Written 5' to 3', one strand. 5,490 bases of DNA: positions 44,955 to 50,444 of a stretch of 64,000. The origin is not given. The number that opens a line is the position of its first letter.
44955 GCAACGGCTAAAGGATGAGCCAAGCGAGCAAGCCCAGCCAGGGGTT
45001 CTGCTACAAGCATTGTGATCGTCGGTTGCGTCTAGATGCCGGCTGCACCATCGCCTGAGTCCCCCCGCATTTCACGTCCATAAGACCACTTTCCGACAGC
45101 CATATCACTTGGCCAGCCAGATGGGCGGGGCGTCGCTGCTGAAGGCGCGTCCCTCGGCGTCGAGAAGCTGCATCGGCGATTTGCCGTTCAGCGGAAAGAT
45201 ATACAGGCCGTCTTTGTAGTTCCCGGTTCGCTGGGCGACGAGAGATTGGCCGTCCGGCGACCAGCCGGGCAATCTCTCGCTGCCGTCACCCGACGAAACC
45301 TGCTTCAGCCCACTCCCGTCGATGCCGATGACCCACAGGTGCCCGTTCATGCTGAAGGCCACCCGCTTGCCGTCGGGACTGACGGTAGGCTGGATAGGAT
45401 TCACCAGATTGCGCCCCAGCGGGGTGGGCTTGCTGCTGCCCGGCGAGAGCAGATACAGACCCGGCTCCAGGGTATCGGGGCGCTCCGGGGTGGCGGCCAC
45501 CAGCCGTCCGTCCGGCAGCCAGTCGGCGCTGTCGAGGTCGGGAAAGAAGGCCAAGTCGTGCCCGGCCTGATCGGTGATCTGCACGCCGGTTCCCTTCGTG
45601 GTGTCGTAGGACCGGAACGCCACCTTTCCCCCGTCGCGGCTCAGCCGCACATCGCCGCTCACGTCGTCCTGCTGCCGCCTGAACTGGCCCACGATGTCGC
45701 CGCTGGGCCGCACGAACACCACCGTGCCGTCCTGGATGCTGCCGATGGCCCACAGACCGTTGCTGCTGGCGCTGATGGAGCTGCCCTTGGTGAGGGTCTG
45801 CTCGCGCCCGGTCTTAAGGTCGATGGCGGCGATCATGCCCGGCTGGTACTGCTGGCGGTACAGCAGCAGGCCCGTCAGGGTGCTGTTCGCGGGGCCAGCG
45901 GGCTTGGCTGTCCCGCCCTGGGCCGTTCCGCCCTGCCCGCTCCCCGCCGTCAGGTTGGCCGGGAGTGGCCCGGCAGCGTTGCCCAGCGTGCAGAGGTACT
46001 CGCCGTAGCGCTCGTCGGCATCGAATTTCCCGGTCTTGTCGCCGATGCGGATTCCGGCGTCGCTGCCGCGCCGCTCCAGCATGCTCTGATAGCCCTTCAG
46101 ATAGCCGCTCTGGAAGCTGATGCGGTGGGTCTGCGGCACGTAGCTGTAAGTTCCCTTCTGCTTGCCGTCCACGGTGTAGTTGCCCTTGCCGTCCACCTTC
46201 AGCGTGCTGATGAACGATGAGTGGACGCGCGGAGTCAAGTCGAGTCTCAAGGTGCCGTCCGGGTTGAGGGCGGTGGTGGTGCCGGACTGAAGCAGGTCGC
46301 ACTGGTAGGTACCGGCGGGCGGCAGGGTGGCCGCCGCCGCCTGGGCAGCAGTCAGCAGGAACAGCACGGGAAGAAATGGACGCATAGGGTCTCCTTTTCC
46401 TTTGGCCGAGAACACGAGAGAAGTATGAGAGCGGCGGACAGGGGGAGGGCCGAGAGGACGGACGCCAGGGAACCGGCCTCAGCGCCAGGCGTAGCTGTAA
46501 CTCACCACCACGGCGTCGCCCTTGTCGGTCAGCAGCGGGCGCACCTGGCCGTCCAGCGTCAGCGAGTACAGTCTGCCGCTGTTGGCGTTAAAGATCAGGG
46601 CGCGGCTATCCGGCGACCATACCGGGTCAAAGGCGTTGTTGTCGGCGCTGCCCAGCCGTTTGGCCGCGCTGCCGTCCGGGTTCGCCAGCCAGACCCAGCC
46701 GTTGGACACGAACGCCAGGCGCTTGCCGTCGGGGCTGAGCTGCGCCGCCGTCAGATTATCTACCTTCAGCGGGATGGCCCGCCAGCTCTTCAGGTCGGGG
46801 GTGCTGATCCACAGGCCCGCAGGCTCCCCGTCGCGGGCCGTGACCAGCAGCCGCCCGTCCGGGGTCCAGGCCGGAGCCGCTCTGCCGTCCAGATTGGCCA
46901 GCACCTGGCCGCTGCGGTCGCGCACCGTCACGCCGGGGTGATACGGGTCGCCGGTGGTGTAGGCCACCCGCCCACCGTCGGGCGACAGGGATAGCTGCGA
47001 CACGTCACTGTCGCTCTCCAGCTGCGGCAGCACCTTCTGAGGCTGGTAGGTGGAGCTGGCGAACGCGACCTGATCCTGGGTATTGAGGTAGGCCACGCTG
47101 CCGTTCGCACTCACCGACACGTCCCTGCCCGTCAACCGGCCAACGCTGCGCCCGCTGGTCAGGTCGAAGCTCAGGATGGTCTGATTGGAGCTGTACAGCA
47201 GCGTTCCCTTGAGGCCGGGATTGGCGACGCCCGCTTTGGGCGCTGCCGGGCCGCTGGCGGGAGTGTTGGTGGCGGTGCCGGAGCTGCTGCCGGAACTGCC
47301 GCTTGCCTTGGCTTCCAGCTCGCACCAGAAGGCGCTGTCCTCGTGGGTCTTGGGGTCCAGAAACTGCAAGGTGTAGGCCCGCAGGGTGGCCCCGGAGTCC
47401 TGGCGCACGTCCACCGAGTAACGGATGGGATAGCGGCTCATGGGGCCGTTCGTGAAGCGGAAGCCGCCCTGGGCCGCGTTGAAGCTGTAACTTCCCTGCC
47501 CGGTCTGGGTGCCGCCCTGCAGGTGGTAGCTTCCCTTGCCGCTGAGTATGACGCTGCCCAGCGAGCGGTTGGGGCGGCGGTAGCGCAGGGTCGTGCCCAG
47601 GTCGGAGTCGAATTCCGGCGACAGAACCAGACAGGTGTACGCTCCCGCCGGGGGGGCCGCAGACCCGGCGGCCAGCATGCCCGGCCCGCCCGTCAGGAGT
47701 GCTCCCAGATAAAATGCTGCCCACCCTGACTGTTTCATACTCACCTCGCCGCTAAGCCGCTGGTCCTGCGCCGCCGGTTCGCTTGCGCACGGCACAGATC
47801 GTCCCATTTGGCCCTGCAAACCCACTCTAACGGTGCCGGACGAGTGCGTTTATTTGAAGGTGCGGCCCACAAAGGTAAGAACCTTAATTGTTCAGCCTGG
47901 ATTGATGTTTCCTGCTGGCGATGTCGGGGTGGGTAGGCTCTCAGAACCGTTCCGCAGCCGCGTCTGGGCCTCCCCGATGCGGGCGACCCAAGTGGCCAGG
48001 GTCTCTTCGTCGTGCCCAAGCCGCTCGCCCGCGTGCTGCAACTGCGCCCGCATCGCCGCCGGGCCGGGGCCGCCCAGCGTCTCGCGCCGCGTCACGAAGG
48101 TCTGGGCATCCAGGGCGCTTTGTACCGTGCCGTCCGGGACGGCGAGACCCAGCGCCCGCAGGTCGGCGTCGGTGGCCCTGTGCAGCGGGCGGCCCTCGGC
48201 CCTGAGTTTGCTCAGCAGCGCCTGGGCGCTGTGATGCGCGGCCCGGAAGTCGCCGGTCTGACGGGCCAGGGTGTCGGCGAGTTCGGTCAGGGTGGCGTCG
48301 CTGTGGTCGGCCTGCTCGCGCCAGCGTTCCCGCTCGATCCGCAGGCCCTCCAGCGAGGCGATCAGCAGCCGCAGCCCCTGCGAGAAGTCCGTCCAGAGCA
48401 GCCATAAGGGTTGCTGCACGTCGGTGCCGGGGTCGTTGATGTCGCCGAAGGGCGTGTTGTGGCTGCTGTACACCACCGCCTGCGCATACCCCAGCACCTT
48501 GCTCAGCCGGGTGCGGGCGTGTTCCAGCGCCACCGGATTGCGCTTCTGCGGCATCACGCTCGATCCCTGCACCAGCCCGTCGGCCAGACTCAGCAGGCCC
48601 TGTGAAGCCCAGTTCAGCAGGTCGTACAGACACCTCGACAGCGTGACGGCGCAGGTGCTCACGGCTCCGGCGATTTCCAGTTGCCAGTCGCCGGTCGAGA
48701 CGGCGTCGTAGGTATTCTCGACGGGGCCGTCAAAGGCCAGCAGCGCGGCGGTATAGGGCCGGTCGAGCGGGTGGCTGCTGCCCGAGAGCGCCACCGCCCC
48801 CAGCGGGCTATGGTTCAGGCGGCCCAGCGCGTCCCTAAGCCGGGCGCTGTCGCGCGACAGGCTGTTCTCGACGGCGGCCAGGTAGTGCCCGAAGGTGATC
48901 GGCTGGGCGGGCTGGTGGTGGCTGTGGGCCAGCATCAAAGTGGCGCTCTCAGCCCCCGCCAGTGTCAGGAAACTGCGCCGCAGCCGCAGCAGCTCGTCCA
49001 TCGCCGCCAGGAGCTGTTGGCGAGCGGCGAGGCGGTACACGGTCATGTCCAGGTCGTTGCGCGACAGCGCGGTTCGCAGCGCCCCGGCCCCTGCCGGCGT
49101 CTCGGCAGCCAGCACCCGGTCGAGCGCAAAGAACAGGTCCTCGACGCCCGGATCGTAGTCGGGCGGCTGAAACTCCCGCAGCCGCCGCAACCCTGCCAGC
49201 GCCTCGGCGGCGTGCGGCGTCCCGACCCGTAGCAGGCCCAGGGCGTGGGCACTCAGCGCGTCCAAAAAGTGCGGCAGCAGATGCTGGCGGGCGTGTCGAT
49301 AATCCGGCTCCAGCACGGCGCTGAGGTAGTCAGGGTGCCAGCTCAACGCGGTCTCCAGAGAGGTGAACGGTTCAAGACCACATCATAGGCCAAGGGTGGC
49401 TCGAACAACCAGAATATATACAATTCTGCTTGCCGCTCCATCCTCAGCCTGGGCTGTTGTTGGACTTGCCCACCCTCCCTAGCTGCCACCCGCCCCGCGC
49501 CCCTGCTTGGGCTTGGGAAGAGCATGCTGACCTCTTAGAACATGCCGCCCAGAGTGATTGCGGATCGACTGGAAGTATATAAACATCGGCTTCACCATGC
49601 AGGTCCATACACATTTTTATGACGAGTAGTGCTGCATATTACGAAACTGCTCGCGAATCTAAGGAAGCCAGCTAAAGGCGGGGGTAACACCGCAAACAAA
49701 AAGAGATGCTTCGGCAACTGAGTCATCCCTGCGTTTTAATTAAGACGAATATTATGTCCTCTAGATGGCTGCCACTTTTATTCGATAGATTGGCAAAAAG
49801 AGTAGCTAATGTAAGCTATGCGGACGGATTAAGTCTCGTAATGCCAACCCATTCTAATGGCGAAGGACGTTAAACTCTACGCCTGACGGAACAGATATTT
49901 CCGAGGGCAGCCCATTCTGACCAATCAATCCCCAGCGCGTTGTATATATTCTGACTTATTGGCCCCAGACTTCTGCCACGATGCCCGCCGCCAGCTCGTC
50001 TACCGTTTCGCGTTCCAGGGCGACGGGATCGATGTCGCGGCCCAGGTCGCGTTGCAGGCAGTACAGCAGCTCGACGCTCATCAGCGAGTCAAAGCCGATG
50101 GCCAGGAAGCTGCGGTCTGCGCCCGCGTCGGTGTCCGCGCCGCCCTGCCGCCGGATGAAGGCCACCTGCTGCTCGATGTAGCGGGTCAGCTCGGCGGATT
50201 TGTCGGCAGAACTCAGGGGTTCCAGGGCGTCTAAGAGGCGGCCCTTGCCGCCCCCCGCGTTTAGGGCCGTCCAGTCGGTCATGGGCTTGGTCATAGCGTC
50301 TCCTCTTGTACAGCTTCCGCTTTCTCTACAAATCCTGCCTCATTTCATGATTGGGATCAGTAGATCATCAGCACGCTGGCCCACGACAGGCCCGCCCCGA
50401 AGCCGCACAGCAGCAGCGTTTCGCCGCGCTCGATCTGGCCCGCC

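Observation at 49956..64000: Translationally coupled hybrid PKS / thiazole-type NRPS cluster with reductive release, transaminase, GNAT-like enzyme, HemN-like radical SAM, KAS III and ACP (runs off the window edge)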

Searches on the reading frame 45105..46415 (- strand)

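Call 60: search_protein_families(library=pfam, proteins=[window:45105-46415:-], max_evalue=0.0001)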
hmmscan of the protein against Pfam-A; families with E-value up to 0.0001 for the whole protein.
window:45105-46415:- (436 aa): 1 family
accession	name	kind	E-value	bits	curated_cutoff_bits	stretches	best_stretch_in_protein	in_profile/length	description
PF07676.18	PD40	-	2.6e-10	40.4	20.9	0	370-393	1-24/38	WD40-like Beta Propeller Repeat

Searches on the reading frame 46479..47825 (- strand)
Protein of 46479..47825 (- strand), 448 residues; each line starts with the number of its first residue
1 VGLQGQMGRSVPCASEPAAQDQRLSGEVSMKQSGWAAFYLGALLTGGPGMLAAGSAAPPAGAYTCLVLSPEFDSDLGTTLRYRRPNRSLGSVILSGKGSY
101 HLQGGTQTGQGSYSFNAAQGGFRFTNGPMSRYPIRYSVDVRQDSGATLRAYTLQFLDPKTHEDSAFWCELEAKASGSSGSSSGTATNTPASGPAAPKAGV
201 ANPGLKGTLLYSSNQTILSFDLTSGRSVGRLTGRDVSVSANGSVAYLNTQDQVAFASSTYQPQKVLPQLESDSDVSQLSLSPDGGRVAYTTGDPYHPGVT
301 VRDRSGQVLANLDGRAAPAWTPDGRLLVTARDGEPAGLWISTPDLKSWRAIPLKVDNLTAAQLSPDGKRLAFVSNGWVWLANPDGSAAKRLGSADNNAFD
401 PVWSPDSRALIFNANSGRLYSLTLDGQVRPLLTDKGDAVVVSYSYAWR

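Call 60: search_protein_families(library=pfam, proteins=[window:46479-47825:-], max_evalue=0.0001)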
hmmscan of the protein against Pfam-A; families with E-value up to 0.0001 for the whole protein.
window:46479-47825:- (448 aa): 2 families
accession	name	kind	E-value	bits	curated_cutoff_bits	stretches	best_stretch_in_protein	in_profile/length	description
PF07676.18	PD40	-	1.6e-13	50.7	20.9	0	363-375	16-28/38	WD40-like Beta Propeller Repeat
PF10647.15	Gmad1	-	1.3e-05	25.6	20.5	0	256-309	95-149/251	Lipoprotein LpqB beta-propeller domain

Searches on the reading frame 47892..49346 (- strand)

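Call 60: search_protein_families(library=pfam, proteins=[window:47892-49346:-], max_evalue=0.0001)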
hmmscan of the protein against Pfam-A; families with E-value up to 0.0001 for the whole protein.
window:47892-49346:- (484 aa): 2 families
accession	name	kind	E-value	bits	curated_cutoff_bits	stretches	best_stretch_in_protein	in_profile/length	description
PF00206.25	Lyase_1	-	1.9e-36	126.5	27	1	80-286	92-312/312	Lyase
PF14698.11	ASL_C2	-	4.5e-07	30.7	27.3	1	352-418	3-68/69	Argininosuccinate lyase C-terminal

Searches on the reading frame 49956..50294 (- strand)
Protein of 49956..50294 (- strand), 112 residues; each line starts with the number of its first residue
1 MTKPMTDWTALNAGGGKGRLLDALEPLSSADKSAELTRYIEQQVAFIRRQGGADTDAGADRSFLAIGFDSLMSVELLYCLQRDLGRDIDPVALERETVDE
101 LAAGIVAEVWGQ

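Call 6: search_protein_families(library=pfam, proteins=[window:49956-50294:-], max_evalue=0.001)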
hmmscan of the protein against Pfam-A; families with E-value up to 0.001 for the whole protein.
window:49956-50294:- (112 aa): 1 family
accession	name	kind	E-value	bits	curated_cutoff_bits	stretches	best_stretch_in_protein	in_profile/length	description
PF00550.31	PP-binding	-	7.9e-09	36.1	20.8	1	52-103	12-65/67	Phosphopantetheine attachment site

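Call 11: search_protein_families(library=ncbifam, proteins=[window:49956-50294:-], max_evalue=0.00001)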
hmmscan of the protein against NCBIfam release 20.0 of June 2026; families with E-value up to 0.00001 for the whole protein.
window:49956-50294:- (112 aa): 1 family
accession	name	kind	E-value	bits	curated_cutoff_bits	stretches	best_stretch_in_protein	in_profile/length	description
NF045894.1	PKS_plus_SDR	equivalog_domain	4.4e-08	31.2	1740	1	16-109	1420-1513/1515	type I polyketide synthase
